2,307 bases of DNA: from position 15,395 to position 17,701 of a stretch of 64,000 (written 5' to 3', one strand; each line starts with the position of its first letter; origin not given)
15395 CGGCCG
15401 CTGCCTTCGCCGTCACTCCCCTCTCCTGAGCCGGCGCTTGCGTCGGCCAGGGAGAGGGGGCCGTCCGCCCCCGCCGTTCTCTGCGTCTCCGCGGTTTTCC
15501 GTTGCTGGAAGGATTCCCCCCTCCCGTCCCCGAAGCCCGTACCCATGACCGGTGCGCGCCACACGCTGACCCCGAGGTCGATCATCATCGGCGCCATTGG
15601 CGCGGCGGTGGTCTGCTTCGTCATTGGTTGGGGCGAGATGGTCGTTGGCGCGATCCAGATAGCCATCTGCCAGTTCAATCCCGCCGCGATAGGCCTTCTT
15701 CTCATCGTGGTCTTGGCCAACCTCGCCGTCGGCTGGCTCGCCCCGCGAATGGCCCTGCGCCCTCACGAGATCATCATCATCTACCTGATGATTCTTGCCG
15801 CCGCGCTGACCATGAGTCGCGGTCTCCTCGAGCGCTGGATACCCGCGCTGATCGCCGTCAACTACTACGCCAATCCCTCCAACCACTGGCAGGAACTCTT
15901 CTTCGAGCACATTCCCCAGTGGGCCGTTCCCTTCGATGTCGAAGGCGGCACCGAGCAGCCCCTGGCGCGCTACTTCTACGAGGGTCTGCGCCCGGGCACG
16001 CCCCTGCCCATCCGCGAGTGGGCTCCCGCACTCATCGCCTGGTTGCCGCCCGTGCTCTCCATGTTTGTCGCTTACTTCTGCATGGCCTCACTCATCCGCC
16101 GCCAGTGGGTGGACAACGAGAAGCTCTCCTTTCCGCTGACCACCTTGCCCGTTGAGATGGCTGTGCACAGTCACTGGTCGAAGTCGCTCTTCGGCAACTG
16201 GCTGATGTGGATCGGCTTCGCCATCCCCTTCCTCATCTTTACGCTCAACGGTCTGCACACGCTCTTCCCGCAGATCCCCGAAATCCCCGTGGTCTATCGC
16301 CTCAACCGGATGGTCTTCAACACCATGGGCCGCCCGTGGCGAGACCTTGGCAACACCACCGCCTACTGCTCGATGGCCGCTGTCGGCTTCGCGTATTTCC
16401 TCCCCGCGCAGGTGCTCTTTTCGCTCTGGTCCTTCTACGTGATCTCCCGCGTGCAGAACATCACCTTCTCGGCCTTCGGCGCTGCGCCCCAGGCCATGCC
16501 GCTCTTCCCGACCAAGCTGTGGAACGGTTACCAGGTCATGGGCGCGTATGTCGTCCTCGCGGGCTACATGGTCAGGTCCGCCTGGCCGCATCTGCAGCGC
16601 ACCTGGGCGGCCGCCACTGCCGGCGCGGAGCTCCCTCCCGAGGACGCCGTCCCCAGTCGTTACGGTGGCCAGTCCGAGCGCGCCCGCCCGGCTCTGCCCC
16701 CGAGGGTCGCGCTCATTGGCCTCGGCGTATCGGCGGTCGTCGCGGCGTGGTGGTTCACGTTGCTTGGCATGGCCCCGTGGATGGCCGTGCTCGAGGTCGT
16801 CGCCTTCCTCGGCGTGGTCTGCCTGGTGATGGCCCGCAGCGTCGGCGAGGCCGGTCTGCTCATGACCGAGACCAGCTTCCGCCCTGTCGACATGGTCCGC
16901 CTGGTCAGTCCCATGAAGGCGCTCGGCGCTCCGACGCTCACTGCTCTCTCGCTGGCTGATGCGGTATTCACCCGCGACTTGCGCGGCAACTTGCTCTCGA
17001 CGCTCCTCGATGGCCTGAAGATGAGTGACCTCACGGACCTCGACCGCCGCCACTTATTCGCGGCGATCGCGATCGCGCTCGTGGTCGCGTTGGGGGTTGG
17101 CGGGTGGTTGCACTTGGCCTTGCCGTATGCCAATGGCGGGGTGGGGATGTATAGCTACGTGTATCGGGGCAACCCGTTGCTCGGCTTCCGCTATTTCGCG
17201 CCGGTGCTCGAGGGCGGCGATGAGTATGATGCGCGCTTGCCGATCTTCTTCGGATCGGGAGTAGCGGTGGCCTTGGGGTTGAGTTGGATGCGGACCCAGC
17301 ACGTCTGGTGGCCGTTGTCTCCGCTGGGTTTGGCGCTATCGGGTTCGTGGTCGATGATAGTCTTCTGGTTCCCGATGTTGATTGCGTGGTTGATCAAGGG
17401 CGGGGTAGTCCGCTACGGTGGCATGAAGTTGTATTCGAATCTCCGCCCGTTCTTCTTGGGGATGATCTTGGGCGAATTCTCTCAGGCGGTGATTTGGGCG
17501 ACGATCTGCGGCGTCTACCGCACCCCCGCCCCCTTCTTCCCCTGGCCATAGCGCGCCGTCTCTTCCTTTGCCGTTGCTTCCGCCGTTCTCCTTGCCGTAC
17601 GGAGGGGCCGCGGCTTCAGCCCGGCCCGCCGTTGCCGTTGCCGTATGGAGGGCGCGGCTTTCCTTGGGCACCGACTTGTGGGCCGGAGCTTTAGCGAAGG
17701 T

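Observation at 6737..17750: A family of structured intergenic repeats (GCCGTT-rich motifs, a GGAGGGG core and variable GC hairpins) at five gene boundaries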

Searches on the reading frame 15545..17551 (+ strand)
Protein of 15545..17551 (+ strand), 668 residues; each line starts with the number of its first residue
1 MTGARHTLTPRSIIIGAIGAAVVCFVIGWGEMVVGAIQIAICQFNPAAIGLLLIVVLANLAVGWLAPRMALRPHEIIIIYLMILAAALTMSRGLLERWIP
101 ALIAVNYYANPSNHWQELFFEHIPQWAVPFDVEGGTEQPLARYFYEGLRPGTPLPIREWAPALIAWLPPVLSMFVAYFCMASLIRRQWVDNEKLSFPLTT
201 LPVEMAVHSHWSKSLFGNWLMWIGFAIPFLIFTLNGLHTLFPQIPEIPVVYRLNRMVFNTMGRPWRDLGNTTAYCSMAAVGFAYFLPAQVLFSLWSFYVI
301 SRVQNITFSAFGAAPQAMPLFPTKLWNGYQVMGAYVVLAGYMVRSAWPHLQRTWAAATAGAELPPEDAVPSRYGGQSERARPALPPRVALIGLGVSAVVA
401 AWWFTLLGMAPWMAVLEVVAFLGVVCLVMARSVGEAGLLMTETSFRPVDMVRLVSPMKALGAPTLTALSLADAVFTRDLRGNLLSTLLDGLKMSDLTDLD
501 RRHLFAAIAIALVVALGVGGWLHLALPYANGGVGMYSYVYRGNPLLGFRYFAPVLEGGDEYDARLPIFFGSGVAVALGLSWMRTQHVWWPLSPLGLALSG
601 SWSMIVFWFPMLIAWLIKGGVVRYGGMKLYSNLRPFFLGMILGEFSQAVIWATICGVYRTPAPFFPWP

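Call 14: search_protein_families(library=pfam, proteins=[window:15545-17551:+])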
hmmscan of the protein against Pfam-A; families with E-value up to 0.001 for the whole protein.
window:15545-17551:+ (668 aa): 2 families
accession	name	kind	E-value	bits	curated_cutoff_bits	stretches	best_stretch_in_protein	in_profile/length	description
PF20581.3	DUF6785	-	1.2e-126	423.6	25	1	9-531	1-498/498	Family of unknown function (DUF6785)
PF20580.3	DUF6784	-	4.8e-28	97.7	26.4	1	567-661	2-96/101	Domain of unknown function (DUF6784)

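Call 15: find_encoding_contigs(protein=window:15545-17551:+, flank=10000, max_places=6)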
Protein window:15545-17551:+ (668 aa): no gene with exactly this product is on record in the collection.

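Call 25: find_homologous_proteins(query=window:15545-17551:+, max_evalue=1e-30)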
Query window:15545-17551:+ (668 aa): 566 proteins with E <= 1e-30 among 8000 candidates; the best 120 are listed.
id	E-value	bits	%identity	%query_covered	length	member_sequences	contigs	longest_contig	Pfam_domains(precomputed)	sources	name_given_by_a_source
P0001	0.0e+0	1518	100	100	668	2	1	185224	PF20580.4,PF20581.4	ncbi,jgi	-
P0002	0.0e+0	1283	83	100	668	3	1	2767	PF20580.4,PF20581.4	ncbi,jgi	-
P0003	0.0e+0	1242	82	100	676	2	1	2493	PF20580.4,PF20581.4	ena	-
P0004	0.0e+0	1238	80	100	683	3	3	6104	PF20580.4,PF20581.4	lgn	-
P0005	0.0e+0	1092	72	100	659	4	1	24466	PF20580.4,PF20581.4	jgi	-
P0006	0.0e+0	1089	73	100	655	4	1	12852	PF20580.4,PF20581.4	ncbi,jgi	-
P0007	0.0e+0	1071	72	99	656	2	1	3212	PF20580.4,PF20581.4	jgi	jgi:hypothetical protein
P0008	0.0e+0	1050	71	98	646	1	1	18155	PF20580.4,PF20581.4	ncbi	ncbi:MAG: DUF6785 family protein [Armatimonadota bacterium]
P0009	0.0e+0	1048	70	99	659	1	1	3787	PF20580.4,PF20581.4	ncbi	ncbi:MAG: DUF6785 family protein [Armatimonadota bacterium]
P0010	0.0e+0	1046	69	99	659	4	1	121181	PF20580.4,PF20581.4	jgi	jgi:hypothetical protein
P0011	0.0e+0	1045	70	98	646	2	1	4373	PF20580.4,PF20581.4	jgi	jgi:hypothetical protein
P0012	0.0e+0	1045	73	95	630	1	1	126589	PF20580.4,PF20581.4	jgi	-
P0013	0.0e+0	1044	71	96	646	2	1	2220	PF20580.4,PF20581.4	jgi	-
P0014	0.0e+0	1040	71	96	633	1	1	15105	PF20580.4,PF20581.4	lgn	-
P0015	0.0e+0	1031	72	96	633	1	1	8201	PF20580.4,PF20581.4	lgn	-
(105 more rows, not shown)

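Call 26: find_encoding_contigs(protein=P0001, flank=10000, max_places=3)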
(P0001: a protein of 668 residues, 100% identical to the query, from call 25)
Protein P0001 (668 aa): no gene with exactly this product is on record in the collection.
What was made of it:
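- Tried and rejected: The 185-kb contig could not be fetched by exact protein look-up (calls 15, 26), so the rest of the genome could not be scanned for a RAYT.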

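Call 27: find_encoding_contigs(protein=P0012, flank=10000, max_places=3)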
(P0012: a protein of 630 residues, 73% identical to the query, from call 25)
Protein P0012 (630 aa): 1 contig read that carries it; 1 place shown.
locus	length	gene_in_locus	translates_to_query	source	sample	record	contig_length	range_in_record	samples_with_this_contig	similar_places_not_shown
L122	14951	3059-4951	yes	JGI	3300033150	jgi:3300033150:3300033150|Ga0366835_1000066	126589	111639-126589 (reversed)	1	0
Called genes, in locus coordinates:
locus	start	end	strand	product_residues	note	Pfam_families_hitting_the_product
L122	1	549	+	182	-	?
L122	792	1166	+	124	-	PF00072:Response_reg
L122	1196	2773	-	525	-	-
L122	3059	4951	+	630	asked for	PF20581:DUF6785, PF20580:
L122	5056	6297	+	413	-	PF13091:PLDc_2 (faint)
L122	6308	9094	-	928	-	PF01555:N6_N4_Mtase, PF03602:Cons_hypoth95 (faint), PF01555:N6_N4_Mtase, PF01170:UPF0020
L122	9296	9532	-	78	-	PF01850:PIN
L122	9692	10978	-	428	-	PF01546:Peptidase_M20, PF04389:Peptidase_M28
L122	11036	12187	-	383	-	PF13088:BNR_2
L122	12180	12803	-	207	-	-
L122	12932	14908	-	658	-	PF01145:Band_7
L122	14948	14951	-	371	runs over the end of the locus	-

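Call 29: find_encoding_contigs(protein=P0002, flank=10000, max_places=3)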
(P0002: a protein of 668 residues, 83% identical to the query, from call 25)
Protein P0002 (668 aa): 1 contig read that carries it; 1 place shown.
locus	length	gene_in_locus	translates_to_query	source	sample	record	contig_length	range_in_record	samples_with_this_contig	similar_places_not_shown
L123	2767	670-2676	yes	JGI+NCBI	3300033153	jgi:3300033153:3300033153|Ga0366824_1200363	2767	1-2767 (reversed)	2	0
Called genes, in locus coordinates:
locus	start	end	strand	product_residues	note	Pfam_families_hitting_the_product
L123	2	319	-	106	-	?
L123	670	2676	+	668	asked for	PF20581:DUF6785, PF20580:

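Call 30: find_encoding_contigs(protein=P0004, flank=10000, max_places=3)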
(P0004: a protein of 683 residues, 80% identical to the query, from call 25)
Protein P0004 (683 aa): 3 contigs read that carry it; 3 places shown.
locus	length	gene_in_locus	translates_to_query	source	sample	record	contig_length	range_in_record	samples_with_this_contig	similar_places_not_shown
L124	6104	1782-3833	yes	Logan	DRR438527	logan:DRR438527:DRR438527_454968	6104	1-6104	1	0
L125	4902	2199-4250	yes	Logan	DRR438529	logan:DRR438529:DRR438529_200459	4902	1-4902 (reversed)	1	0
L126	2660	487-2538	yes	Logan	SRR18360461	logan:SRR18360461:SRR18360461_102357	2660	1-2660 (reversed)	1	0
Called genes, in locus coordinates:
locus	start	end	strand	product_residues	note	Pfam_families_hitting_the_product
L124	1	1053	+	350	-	?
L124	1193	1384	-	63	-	-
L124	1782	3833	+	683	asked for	PF20581:DUF6785, PF20580:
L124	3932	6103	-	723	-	?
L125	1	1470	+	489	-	?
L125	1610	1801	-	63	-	-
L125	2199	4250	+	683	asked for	PF20581:DUF6785, PF20580:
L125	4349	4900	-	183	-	?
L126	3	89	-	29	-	?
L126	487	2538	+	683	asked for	PF20581:DUF6785, PF20580:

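Call 31: find_encoding_contigs(protein=P0005, flank=10000, max_places=3)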
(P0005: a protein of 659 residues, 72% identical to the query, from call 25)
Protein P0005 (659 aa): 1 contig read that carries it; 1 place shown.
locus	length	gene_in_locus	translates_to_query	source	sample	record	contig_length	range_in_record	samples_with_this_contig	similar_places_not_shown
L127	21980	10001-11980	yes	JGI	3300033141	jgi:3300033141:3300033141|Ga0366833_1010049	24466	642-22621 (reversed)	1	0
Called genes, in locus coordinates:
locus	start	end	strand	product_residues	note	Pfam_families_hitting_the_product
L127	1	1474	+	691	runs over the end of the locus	-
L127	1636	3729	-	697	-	PF00456:Transketolase_N, PF13292:DXP_synthase_N (faint), PF00676:E1_dh (weak), PF02779:Transket_pyr, PF02780:Transketolase_C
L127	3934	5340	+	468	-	PF00884:Sulfatase, PF01663:Phosphodiest (faint), PF16347:SGSH_C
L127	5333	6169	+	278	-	PF02384:N6_Mtase, PF08241:Methyltransf_11 (weak), PF13649:Methyltransf_25, PF07669:Eco57I (weak)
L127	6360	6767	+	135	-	PF00072:Response_reg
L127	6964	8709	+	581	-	PF00989:PAS, PF13426:PAS_9, PF00989:PAS, PF13188:PAS_8 (weak), PF08448:PAS_4, PF13426:PAS_9, PF00512:HisKA, PF02518:HATPase_c, +1 more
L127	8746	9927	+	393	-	PF00072:Response_reg, PF06564:CBP_BcsQ (faint), PF01656:CbiA (weak)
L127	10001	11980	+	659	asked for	PF20581:DUF6785, PF20580:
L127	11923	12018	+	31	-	-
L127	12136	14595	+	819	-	-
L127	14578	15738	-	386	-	PF01555:N6_N4_Mtase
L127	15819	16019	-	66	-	PF01850:PIN (weak)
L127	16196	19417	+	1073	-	PF13385:Laminin_G_3, PF16371:MetallophosN, PF00149:Metallophos, PF01011:PQQ (faint), PF13360:PQQ_2, PF13570:Beta-prop_ACSF4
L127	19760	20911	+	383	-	PF01208:URO-D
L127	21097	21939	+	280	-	PF01209:Ubie_methyltran, PF05175:MTS, PF13489:Methyltransf_23, PF13679:Methyltransf_32 (weak), PF13847:Methyltransf_31, PF08241:Methyltransf_11, PF08242:Methyltransf_12, PF13649:Methyltransf_25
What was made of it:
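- DUF6785 has different neighbours in every relative even where no units are present (calls 27, 29-31).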

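Call 54: find_encoding_contigs(protein=P0121, flank=10000, max_places=4)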
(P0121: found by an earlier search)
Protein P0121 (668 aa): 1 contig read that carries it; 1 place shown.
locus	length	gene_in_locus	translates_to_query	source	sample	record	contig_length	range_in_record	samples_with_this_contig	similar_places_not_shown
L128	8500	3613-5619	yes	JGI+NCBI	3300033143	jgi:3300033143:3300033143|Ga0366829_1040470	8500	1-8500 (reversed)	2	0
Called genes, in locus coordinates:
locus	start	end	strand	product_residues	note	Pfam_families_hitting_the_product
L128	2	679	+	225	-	?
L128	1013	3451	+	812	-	-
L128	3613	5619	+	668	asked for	PF20581:DUF6785, PF20580:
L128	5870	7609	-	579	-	PF13513:HEAT_EZ (faint), PF02985:HEAT (faint), PF03130:HEAT_PBS (faint), PF00514:Arm (faint), PF13646:HEAT_2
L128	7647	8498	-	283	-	?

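Call 55: find_encoding_contigs(protein=P0123, flank=10000, max_places=4)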
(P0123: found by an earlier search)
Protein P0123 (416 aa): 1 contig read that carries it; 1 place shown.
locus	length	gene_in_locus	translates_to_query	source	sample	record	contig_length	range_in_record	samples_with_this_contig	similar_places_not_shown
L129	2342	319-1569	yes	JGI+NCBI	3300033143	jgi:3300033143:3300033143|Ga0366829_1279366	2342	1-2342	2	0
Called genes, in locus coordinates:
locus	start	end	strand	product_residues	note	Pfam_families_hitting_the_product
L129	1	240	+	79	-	?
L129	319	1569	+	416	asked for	PF12708:Pect-lyase_RHGA_epim (weak), PF05048:NosD, PF13229:Beta_helix, PF05048:NosD (weak)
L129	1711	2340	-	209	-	?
